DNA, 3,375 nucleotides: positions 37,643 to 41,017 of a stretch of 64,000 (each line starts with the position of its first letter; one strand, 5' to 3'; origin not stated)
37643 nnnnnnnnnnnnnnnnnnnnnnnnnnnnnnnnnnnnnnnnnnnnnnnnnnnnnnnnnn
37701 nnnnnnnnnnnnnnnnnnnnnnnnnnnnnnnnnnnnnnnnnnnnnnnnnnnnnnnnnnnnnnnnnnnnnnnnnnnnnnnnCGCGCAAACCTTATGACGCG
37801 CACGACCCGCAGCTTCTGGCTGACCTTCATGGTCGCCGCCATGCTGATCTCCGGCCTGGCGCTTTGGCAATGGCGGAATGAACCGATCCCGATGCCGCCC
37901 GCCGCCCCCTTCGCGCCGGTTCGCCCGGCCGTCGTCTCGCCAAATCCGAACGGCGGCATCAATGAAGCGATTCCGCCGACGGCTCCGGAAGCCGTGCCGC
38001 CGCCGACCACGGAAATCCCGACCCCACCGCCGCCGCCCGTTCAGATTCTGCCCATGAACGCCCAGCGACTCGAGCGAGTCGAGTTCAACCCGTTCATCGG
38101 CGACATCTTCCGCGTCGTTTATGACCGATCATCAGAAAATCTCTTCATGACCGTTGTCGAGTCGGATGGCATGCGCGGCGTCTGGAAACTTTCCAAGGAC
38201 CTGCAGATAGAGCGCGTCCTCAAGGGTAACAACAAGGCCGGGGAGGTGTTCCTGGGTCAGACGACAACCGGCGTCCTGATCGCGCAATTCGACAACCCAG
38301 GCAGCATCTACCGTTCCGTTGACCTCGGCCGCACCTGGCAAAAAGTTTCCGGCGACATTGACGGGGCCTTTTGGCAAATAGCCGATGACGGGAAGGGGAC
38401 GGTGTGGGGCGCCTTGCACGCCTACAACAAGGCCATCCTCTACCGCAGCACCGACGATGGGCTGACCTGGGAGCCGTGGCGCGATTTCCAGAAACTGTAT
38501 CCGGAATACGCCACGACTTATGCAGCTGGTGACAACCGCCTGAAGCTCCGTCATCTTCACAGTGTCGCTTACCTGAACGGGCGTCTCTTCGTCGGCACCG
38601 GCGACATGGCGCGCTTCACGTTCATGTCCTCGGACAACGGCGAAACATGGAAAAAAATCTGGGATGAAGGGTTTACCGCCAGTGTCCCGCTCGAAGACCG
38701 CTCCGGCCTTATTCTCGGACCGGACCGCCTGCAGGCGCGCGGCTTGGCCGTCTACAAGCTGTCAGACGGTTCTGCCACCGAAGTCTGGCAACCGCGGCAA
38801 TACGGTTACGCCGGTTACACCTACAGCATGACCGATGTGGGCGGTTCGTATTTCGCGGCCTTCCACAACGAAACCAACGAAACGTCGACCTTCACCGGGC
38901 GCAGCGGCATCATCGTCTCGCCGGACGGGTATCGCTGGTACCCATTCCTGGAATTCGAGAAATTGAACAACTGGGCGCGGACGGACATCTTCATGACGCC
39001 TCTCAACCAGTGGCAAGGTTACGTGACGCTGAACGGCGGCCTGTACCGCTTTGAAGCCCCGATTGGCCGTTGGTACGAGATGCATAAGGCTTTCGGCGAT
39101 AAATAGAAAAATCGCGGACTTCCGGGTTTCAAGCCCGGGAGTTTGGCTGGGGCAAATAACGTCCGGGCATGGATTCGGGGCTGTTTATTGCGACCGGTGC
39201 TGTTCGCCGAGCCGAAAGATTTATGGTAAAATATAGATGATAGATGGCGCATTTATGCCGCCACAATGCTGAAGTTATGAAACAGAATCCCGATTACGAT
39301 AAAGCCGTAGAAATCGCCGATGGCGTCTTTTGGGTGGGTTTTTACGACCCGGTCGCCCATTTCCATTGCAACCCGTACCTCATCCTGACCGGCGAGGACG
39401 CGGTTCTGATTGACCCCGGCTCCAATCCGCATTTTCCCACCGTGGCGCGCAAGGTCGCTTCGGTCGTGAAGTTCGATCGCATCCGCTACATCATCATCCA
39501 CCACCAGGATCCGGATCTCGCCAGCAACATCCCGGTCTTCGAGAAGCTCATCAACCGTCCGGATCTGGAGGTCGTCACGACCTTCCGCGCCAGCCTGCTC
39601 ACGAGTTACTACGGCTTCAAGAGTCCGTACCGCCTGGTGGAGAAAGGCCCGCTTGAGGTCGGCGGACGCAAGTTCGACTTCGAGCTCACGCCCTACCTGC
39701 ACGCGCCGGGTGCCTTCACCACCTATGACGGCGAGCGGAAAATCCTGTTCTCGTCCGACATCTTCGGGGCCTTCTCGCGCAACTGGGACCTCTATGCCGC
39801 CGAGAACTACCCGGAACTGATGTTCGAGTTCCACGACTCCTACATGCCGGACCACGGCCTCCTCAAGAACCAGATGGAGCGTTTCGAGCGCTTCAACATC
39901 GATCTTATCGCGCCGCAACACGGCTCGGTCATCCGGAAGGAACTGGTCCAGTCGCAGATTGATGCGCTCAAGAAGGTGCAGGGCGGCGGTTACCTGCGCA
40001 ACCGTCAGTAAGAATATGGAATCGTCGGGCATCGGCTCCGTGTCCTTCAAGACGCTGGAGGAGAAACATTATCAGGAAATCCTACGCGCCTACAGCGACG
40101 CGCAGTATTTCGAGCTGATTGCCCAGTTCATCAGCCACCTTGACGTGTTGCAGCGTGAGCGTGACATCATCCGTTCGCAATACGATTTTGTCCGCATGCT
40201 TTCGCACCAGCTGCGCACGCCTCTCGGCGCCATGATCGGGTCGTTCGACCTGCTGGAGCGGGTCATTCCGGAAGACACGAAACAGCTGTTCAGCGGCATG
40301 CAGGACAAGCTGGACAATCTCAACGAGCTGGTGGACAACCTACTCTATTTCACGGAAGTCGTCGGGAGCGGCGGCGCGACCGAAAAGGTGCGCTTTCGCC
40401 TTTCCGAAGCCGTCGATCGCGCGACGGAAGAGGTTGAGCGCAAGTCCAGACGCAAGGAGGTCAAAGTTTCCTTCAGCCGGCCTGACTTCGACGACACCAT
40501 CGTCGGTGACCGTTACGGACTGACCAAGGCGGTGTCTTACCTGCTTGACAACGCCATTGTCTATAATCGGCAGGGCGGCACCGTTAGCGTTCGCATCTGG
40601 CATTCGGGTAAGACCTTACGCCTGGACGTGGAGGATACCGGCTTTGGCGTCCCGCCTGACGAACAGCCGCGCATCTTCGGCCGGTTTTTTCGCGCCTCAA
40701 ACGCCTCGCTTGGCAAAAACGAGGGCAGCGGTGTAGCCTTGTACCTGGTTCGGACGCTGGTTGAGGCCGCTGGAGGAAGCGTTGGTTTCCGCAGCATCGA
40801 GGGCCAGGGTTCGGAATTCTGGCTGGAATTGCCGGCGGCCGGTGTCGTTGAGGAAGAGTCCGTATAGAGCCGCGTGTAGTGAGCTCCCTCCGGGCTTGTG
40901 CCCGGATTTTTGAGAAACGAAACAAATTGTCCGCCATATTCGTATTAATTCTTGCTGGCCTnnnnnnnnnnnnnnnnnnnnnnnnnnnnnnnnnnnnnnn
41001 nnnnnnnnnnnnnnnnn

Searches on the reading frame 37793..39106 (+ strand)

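Call 33: search_protein_families(library=pfam, proteins=[window:37793-39106:+], max_evalue=0.0001)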
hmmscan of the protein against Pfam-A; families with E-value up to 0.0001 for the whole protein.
window:37793-39106:+ (437 aa): 1 family
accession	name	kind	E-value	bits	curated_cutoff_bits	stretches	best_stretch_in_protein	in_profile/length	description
PF02012.26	BNR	-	1.9e-08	33.5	27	0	277-288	1-12/12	BNR/Asp-box repeat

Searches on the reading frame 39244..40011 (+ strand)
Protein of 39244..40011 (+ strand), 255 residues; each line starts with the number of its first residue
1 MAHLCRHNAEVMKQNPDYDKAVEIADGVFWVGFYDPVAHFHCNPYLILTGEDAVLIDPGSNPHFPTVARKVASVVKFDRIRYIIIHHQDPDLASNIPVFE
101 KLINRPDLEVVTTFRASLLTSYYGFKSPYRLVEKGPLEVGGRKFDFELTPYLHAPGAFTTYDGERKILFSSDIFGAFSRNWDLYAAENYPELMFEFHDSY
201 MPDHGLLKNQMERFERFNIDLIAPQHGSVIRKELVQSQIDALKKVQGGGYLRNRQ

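Call 34: search_protein_families(library=pfam, proteins=[window:39244-40011:+], max_evalue=0.0001)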
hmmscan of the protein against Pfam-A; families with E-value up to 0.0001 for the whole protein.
window:39244-40011:+ (255 aa): 2 families
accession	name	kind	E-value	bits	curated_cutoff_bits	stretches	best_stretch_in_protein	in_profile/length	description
PF19583.5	ODP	-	8.4e-51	173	27.2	1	40-227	1-194/194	ODP family beta lactamase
PF00753.33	Lactamase_B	-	6.9e-14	52.7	22.7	1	41-226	5-196/196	Metallo-beta-lactamase superfamily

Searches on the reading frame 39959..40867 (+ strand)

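Call 34: search_protein_families(library=pfam, proteins=[window:39959-40867:+], max_evalue=0.0001)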
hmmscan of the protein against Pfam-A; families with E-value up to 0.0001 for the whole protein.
window:39959-40867:+ (302 aa): 3 families
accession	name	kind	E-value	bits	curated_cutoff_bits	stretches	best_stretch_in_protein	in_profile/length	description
PF02518.31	HATPase_c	-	8.9e-26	90.9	26.4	1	183-293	1-109/111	Histidine kinase-, DNA gyrase B-, and HSP90-like ATPase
PF00512.31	HisKA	-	7.6e-13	48.8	26.9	1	75-132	3-61/66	His Kinase A (phospho-acceptor) domain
PF13581.12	HATPase_c_2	-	7.6e-05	23.2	27.4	0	192-270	36-111/127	Histidine kinase-like ATPase domain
